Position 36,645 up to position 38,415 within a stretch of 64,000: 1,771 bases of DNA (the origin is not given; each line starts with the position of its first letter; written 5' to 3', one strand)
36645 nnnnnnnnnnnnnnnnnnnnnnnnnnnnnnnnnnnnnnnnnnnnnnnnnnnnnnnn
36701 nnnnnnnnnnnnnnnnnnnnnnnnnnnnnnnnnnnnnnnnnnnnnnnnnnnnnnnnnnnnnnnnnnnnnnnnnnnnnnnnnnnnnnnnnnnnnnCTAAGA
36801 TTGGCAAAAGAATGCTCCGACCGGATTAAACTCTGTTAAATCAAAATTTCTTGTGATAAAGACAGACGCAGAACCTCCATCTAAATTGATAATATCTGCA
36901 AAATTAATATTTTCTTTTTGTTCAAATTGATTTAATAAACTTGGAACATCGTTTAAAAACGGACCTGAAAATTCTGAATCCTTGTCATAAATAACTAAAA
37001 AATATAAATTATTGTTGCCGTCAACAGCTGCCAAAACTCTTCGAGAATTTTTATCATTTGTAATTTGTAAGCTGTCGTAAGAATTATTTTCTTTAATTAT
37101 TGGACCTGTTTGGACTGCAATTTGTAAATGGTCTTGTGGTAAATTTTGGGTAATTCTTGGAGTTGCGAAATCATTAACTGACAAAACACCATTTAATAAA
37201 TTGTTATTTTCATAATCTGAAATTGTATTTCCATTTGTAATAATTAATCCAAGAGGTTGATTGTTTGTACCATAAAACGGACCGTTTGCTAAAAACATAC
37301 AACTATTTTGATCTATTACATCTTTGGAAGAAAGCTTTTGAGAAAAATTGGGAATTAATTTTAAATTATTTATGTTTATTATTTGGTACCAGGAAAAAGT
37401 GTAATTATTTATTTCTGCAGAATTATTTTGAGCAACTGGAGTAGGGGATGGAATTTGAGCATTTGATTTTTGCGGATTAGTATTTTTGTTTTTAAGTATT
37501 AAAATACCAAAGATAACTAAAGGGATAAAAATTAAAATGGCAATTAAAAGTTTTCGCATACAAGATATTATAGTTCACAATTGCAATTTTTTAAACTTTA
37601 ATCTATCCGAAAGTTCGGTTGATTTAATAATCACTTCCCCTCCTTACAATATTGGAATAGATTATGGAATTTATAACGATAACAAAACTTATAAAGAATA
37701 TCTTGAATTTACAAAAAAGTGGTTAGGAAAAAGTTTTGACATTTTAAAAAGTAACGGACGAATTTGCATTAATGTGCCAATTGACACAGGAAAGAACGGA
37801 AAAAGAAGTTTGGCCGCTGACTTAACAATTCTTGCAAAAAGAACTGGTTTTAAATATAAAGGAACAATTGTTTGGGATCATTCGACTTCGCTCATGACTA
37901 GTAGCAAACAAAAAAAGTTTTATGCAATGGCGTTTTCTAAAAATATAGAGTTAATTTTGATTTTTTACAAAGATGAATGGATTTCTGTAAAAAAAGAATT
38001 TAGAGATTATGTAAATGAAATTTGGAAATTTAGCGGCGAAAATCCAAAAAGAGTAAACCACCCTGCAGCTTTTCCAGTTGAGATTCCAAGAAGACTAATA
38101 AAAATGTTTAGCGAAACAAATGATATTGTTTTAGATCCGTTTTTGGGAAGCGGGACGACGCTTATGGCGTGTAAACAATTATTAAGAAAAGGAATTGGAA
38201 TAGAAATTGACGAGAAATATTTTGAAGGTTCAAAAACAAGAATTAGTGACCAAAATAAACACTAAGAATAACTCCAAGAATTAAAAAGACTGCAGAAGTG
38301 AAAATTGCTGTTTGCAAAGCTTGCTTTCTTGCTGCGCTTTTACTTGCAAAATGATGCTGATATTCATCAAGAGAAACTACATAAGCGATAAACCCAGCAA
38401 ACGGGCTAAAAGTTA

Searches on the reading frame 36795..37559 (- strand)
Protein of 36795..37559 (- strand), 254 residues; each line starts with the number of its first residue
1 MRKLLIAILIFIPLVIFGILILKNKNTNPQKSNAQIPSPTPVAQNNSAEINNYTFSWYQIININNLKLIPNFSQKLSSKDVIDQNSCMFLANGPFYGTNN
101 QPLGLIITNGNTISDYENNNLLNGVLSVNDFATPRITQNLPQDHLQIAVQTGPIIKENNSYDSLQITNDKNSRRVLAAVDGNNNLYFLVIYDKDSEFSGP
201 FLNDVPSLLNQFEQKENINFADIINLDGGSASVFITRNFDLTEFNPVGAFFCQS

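Call 7: search_protein_families(library=pfam, proteins=[window:36795-37559:-], max_evalue=0.01)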
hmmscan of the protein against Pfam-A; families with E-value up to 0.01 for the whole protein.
window:36795-37559:- (254 aa): 1 family
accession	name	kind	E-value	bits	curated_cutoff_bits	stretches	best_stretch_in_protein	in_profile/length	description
PF09992.14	NAGPA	-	6.3e-12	46.5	25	1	90-240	6-149/169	Phosphodiester glycosidase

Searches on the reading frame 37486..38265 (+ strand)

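Call 7: search_protein_families(library=pfam, proteins=[window:37486-38265:+], max_evalue=0.01)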
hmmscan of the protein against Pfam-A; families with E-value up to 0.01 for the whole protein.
window:37486-38265:+ (259 aa): 4 families
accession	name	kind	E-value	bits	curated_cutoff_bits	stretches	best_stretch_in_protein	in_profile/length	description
PF01555.25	N6_N4_Mtase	-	7.6e-48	163.8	26.7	1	45-249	1-219/221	DNA methylase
PF01170.24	UPF0020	-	5.2e-05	23.5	22.3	0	24-81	100-157/197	RMKL-like, methyltransferase domain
PF02086.21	MethyltransfD12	-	0.0016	18.7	22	0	203-232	11-41/253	D12 class N6 adenine-specific DNA methyltransferase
PF02384.22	N6_Mtase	-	0.0017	18.2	20.4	0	15-94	94-180/311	N-6 DNA Methylase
